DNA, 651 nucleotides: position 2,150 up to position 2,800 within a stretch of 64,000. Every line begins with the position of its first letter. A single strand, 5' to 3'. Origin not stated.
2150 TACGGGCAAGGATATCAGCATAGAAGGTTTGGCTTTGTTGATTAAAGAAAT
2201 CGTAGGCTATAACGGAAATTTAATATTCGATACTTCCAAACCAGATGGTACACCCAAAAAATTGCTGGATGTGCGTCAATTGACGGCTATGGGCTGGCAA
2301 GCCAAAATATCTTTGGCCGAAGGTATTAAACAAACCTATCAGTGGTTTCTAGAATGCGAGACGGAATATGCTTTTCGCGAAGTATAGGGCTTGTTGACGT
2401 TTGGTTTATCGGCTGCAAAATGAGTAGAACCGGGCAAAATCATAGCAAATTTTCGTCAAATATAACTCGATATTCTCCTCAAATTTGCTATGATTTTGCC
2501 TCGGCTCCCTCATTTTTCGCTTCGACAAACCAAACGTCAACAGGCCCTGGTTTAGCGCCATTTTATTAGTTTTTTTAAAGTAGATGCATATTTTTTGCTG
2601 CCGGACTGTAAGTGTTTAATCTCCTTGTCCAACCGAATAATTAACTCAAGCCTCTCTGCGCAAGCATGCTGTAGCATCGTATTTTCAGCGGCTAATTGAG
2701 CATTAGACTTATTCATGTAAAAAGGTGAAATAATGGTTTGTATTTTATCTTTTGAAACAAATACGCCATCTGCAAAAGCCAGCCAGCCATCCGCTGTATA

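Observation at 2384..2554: Dispersed 13-mer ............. and a ~160-bp MITE-like palindromic element precisely between two convergent stop codons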

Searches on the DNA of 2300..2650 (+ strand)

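Call 17: search_rna_families(source=window, start=2300, end=2650, threshold=evalue, max_evalue=10)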
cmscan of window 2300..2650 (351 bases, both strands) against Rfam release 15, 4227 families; matches with E-value up to 10: 10.
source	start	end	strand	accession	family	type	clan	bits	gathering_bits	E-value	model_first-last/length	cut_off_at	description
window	2376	2558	-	RF04139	MIR841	Gene; miRNA;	-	47.2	200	8.2e-09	1-212/212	no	MIR841 microRNA precursor family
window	2373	2560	+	RF04128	MIR8562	Gene; miRNA;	-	46.4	211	2e-07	1-242/242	no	MIR8562 microRNA precursor family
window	2386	2548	-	RF04128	MIR8562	Gene; miRNA;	-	41.1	211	3e-06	14-229/242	no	MIR8562 microRNA precursor family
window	2375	2557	+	RF04139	MIR841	Gene; miRNA;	-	40.5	200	4.3e-07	1-212/212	no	MIR841 microRNA precursor family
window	2432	2501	-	RF03694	mir-266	Gene; miRNA;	-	34.7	80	3.2e-05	1-83/83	no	mir-266 microRNA precursor family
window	2435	2498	+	RF04056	mir-982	Gene; miRNA;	-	17.9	70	1.6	1-89/89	no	mir-982 microRNA precursor family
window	2422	2513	+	RF03550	mir-31_2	Gene; miRNA;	-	17.5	97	0.85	1-83/83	no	mir-31_2 microRNA precursor family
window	2505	2575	-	RF01098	RF_site9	Cis-reg; frameshift_element;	-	17.5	70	1.1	1-50/50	no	Gag/pro ribosomal frameshift site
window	2417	2516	-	RF01911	MIR2118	Gene; miRNA;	-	16.3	85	0.96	39-133/170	no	MIR2118 microRNA precursor family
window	2560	2604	-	RF00522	PreQ1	Cis-reg; riboswitch;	-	12.4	39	7.1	1-45/45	no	PreQ1 (pre queuosine) riboswitch aptamer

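Call 29: search_dna_similar(query=window:2380-2555:+, collection=plasmids, mode=distant, max_evalue=10, max_rows=30)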
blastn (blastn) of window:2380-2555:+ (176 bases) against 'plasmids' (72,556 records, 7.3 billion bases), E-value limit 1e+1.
Records with a match: 19; places in all: 19; records where one place covers at least 80% of the query: 0.
Best place of each record, by identity: >=99% 1; 95-99% 1; 90-95% 9; 80-90% 8.
By first word of the organism name: Agrobacterium 6; Acetobacter 3; Haloferax 3; Komagataeibacter 1; Escherichia 1; Kozakia 1; Rhizobium 1; Borrelia 1; Gemmobacter 1; Staphylococcus 1.
By predicted mobility (MOB-suite, as given by PLSDB): non-mobilizable 8; conjugative 7; mobilizable 4.
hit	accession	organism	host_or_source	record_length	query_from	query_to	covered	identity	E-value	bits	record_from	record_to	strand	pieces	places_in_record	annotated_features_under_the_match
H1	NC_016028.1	Komagataeibacter medellinensis NBRC 3288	-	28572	31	65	20%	85.7%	5e-1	42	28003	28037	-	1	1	none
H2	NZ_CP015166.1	Acetobacter ascendens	single cell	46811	31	65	20%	85.7%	5e-1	42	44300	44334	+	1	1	none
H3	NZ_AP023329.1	Acetobacter aceti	-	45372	31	65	20%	85.7%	5e-1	42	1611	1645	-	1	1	none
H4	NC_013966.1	Haloferax volcanii DS2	-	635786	133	165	19%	88.2%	6e+0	37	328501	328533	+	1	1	hypothetical protein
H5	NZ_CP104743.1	Haloferax lucentense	-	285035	133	165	19%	88.2%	6e+0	37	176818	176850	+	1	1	hypothetical protein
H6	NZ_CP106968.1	Haloferax alexandrinus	-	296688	133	165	19%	88.2%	6e+0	37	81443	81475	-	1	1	hypothetical protein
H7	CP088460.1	Escherichia coli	Homo sapiens,blood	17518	40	71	18%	90.6%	6e+0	38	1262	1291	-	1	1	none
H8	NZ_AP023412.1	Acetobacter aceti NBRC 14818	-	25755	31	65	20%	82.9%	6e+0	37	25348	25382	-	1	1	none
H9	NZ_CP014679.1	Kozakia baliensis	palm brown sugar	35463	34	65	18%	87.5%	5e-1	41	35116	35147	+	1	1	none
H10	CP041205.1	Rhizobium sp. NIBRBAC000502774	Genome assembly,Coal mine soil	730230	49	77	16%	90.0%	6e+0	38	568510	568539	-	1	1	hypothetical protein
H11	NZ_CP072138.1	Agrobacterium sp. S7/73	Phyla canescens,cell culture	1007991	49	77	16%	90.0%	6e+0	38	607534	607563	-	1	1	record has no annotation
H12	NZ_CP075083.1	Borrelia coriaceae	Ornithodoros coriaceus,tick tissue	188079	79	107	16%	90.0%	6e+0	38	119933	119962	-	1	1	hypothetical protein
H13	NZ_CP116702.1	Agrobacterium tumefaciens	Yarrow,cell culture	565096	49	77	16%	90.0%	6e+0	38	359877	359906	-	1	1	hypothetical protein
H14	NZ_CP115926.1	Agrobacterium tumefaciens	Chrysanthemum,cell culture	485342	49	77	16%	90.0%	6e+0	38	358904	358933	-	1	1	hypothetical protein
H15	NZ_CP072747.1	Agrobacterium tumefaciens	cell culture,noduls from roots of ...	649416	49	77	16%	90.0%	6e+0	38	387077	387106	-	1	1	hypothetical protein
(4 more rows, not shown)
